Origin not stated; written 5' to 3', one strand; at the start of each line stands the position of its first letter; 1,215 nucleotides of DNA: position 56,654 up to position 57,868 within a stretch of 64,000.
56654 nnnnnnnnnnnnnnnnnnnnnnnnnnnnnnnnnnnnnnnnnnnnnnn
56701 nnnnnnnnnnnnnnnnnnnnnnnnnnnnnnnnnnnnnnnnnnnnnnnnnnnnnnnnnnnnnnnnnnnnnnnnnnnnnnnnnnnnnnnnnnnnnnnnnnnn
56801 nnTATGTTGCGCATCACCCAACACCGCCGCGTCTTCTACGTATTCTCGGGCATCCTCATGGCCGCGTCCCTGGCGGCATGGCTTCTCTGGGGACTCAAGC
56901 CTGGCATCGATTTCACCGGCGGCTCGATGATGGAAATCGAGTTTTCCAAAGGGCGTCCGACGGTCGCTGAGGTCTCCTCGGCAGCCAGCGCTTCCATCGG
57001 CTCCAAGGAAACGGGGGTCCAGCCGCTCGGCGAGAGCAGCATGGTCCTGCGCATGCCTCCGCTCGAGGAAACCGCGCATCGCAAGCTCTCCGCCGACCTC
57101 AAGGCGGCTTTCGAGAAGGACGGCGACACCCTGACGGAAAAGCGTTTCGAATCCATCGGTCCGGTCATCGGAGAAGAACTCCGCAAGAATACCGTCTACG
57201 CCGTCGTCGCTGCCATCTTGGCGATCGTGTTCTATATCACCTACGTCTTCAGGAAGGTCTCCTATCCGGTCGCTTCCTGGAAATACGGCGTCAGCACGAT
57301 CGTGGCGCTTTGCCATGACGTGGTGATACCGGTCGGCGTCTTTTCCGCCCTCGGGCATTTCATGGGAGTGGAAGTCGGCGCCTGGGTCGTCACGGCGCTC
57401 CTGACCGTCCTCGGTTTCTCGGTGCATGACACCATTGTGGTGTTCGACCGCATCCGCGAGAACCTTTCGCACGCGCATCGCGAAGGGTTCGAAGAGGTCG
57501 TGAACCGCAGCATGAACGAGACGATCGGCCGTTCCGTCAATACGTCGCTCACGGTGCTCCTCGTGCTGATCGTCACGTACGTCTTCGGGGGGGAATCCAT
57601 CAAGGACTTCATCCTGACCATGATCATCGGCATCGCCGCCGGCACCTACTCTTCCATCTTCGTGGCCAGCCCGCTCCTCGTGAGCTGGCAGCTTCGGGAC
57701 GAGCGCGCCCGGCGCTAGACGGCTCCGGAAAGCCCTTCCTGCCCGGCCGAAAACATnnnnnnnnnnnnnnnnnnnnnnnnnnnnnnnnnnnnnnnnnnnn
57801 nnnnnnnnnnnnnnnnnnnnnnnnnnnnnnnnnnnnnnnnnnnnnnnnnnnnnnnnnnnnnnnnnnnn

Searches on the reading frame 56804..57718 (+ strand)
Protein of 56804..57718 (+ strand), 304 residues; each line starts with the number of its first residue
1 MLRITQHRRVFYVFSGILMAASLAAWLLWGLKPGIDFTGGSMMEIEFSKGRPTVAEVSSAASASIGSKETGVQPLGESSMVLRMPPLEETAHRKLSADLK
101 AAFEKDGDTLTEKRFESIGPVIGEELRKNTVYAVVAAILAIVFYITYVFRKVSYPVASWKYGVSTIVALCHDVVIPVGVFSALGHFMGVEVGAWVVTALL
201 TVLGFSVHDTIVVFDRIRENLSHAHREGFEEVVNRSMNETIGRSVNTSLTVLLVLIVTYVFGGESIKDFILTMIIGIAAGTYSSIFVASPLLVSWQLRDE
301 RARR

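Call 26: search_protein_families(library=pfam, proteins=[window:56804-57718:+], max_evalue=0.00001)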
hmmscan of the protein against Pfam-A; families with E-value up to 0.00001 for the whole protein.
window:56804-57718:+ (304 aa): 2 families
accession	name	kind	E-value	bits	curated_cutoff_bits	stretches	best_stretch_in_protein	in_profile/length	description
PF02355.23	SecD_SecF_C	-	1.8e-58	197.5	20.5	1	101-296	4-187/189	Protein export membrane protein SecD/SecF, C-terminal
PF07549.19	Sec_GG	-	8.4e-07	28.8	20.3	1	30-49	7-26/28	SecD/SecF GG Motif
